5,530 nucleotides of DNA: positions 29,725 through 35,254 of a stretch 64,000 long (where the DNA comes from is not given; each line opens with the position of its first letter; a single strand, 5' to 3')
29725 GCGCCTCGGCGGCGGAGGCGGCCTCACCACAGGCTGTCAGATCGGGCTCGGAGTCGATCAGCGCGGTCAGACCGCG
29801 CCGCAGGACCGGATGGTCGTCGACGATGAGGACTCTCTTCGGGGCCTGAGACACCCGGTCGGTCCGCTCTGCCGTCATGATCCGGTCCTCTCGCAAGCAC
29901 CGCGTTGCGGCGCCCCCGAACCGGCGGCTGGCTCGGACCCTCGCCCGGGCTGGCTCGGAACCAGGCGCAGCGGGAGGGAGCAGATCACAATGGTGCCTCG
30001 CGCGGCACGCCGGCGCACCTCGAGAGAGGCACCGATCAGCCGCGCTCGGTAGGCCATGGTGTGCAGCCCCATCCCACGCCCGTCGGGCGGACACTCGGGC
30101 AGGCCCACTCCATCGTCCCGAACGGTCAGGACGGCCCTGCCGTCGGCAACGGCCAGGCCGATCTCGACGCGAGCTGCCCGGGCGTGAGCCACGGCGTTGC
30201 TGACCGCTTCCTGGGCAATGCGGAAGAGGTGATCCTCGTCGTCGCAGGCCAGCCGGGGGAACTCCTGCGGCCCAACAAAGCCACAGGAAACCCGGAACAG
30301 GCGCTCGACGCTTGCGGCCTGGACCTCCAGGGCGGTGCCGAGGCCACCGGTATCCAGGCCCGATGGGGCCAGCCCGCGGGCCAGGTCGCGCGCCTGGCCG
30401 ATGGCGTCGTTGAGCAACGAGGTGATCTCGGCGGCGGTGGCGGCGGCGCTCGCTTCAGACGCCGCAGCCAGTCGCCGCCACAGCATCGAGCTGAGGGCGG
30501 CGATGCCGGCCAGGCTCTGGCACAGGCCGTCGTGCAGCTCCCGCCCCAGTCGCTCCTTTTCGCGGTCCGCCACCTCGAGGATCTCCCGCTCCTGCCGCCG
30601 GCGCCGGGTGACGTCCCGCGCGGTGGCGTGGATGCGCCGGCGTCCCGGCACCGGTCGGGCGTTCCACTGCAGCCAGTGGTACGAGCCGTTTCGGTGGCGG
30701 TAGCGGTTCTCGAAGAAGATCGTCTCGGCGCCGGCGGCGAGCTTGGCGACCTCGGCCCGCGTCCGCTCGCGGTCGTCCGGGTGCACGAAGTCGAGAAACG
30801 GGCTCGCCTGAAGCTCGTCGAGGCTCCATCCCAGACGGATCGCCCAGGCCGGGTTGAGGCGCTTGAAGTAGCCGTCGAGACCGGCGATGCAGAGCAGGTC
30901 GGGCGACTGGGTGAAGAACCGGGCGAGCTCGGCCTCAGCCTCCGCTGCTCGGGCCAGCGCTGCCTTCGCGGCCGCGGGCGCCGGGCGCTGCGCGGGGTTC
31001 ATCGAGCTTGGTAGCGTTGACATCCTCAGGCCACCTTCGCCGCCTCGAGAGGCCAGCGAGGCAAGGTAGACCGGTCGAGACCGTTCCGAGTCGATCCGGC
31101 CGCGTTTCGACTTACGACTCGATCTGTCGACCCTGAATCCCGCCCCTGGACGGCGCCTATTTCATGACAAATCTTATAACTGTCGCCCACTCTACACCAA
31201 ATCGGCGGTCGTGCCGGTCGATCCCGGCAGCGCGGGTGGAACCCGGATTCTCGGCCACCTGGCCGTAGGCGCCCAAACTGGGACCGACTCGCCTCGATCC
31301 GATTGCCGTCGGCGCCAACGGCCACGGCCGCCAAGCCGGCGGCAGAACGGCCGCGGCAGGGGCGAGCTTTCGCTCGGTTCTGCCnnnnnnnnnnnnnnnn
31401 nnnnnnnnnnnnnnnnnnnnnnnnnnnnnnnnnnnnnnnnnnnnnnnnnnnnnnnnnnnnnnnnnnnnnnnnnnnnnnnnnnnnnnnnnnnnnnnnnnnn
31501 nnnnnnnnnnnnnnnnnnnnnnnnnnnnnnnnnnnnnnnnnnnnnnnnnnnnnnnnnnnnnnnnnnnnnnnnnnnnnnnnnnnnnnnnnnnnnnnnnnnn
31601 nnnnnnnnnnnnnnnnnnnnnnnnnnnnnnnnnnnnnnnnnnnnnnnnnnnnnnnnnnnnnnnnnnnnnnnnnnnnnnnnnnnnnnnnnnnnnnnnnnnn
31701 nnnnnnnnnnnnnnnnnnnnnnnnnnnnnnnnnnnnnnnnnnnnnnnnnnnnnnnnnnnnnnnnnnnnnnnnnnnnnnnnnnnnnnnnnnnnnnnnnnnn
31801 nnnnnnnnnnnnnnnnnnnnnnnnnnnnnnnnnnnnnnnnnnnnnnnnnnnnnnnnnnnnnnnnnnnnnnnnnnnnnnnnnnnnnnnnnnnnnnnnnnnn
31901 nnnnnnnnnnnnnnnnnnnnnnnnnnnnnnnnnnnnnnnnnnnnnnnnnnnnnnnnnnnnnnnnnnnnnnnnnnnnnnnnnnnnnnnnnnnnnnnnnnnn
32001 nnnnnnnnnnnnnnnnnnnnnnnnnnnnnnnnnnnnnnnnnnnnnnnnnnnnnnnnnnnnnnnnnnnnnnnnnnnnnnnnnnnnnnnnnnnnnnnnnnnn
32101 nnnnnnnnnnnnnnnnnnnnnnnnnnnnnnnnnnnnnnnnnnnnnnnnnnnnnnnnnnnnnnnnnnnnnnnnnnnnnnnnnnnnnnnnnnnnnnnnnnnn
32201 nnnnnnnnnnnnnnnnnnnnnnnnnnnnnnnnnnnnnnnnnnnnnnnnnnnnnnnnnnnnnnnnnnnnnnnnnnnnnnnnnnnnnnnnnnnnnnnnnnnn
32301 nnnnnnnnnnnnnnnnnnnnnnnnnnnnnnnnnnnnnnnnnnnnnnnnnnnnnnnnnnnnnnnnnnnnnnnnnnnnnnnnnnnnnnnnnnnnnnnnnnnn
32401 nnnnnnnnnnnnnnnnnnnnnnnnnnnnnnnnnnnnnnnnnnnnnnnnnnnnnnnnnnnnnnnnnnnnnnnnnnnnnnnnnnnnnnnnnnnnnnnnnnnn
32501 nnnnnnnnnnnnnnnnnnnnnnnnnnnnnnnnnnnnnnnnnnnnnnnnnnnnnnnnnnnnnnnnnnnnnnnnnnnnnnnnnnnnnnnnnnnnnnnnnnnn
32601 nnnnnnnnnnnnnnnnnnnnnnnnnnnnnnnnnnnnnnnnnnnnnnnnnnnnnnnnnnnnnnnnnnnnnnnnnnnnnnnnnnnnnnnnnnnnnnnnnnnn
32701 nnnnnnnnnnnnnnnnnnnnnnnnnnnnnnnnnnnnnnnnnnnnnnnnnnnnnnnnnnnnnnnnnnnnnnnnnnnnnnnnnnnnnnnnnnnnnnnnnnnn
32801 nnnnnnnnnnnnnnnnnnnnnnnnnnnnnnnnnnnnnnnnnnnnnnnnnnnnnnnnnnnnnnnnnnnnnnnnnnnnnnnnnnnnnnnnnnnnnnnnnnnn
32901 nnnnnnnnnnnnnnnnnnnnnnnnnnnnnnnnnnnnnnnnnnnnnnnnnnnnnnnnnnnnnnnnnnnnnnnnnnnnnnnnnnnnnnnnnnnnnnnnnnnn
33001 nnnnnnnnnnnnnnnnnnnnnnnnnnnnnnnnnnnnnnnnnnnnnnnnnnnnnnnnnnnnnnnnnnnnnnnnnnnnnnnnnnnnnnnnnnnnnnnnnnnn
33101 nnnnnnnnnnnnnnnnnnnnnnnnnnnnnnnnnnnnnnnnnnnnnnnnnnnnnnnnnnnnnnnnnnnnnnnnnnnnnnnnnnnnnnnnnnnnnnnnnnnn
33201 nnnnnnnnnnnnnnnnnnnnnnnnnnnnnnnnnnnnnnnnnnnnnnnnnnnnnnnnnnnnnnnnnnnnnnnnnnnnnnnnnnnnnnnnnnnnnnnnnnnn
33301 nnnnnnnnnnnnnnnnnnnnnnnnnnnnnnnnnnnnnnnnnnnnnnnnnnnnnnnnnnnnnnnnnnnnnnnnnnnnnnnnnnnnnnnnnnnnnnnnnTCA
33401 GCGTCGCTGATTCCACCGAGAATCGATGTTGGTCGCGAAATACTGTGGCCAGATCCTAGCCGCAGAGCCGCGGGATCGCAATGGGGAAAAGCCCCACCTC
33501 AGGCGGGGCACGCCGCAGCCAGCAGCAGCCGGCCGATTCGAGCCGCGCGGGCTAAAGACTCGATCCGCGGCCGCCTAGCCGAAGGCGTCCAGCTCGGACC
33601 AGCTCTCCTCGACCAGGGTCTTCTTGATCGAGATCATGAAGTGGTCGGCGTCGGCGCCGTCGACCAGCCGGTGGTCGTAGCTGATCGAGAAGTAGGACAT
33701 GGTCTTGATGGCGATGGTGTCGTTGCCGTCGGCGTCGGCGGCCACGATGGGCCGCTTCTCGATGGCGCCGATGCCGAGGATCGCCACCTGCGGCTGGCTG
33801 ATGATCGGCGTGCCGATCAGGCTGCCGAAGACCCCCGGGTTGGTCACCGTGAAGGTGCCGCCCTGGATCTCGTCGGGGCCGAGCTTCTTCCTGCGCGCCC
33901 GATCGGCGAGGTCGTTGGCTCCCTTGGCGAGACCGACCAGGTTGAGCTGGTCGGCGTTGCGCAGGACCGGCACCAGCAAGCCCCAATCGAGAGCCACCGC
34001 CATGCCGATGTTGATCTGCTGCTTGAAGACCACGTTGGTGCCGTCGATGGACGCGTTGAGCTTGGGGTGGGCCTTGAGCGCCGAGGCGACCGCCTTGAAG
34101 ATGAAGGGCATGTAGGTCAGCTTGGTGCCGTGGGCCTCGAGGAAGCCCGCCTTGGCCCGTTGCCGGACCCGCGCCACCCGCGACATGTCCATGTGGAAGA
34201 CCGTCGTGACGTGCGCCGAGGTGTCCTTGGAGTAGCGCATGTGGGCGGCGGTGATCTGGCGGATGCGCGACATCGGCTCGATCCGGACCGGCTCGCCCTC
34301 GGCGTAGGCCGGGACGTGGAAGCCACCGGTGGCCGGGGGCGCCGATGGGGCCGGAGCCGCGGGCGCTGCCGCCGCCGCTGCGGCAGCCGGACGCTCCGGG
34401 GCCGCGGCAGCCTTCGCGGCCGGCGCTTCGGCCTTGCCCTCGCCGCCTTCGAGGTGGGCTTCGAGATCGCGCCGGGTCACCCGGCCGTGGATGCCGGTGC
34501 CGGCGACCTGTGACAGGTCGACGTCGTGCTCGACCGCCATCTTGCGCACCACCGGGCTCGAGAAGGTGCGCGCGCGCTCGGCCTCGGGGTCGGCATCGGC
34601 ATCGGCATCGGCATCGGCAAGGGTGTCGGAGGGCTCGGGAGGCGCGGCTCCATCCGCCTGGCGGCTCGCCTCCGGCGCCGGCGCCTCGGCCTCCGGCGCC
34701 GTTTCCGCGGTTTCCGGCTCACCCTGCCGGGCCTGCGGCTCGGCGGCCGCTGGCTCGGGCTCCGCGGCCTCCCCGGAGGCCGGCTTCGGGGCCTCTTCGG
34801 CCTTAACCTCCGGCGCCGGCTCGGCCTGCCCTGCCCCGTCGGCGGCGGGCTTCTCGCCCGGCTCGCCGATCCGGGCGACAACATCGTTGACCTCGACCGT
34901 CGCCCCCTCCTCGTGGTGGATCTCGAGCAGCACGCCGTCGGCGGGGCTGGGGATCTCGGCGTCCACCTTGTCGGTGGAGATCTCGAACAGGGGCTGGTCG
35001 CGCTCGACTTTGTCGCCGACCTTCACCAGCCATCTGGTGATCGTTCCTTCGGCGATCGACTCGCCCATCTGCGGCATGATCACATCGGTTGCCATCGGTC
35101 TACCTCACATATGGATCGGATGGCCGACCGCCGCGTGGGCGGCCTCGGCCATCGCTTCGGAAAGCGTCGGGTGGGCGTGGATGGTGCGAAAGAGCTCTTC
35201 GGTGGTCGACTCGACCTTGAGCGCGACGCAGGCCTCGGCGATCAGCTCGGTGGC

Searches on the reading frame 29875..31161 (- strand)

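Call 52: search_protein_families(library=pfam, proteins=[window:29875-31161:-], max_evalue=0.001)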
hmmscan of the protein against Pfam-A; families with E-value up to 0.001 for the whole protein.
window:29875-31161:- (428 aa): 8 families
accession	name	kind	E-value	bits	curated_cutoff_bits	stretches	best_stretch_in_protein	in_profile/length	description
PF08447.18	PAS_3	-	1.5e-16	60.9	25.6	1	102-171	4-75/89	PAS fold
PF08448.16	PAS_4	-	1.6e-15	57.7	23.1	1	83-189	1-110/110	PAS fold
PF02518.31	HATPase_c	-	5.4e-13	49.8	26.4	1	308-399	2-110/111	Histidine kinase-, DNA gyrase B-, and HSP90-like ATPase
PF07730.19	HisKA_3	-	1.5e-11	45.1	24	1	201-268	1-67/68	Histidine kinase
PF13581.12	HATPase_c_2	-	1.1e-05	25.9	27.4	1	306-369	26-105/127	Histidine kinase-like ATPase domain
PF00989.32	PAS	-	1.6e-05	25.3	22.6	1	78-171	2-96/113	PAS fold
PF13188.13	PAS_8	-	0.00029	21.1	21.8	1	79-133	3-57/65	PAS domain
PF13426.13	PAS_9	-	0.00046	20.8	27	1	95-185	9-102/103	PAS domain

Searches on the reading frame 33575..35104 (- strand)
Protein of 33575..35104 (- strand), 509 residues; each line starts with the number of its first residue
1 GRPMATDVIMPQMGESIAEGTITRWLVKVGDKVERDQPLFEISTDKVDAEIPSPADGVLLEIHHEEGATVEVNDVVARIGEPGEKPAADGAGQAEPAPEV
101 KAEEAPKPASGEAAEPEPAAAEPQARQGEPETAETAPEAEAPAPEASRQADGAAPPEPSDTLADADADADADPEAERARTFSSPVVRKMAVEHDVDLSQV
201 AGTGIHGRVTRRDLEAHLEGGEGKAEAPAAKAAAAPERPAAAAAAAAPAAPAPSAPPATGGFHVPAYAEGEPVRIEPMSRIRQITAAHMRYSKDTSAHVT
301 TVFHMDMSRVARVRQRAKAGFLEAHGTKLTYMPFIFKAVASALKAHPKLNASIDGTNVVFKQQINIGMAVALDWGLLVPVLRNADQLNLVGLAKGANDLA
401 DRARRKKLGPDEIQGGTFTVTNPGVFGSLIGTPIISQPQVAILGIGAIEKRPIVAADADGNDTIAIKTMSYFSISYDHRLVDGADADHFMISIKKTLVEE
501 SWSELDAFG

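Call 52: search_protein_families(library=pfam, proteins=[window:33575-35104:-], max_evalue=0.001)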
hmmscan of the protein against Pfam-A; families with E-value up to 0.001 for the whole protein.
window:33575-35104:- (509 aa): 5 families
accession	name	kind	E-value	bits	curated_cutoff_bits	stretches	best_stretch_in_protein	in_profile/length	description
PF00198.28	2-oxoacid_dh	-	7.1e-76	255.1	23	1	274-498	5-225/232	2-oxoacid dehydrogenases acyltransferase (catalytic domain)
PF00364.28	Biotin_lipoyl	-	4.6e-24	84.5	22.1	1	7-79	2-73/73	Biotin-requiring enzyme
PF02817.22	E3_binding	-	1.3e-13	51.4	23.7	1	181-215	2-36/36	e3 binding domain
PF13533.13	Biotin_lipoyl_2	-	7.9e-06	26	29.8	0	17-42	6-31/32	Biotin-lipoyl like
PF13437.12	HlyD_3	-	0.00038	21.6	22.2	0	51-82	2-33/106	HlyD family secretion protein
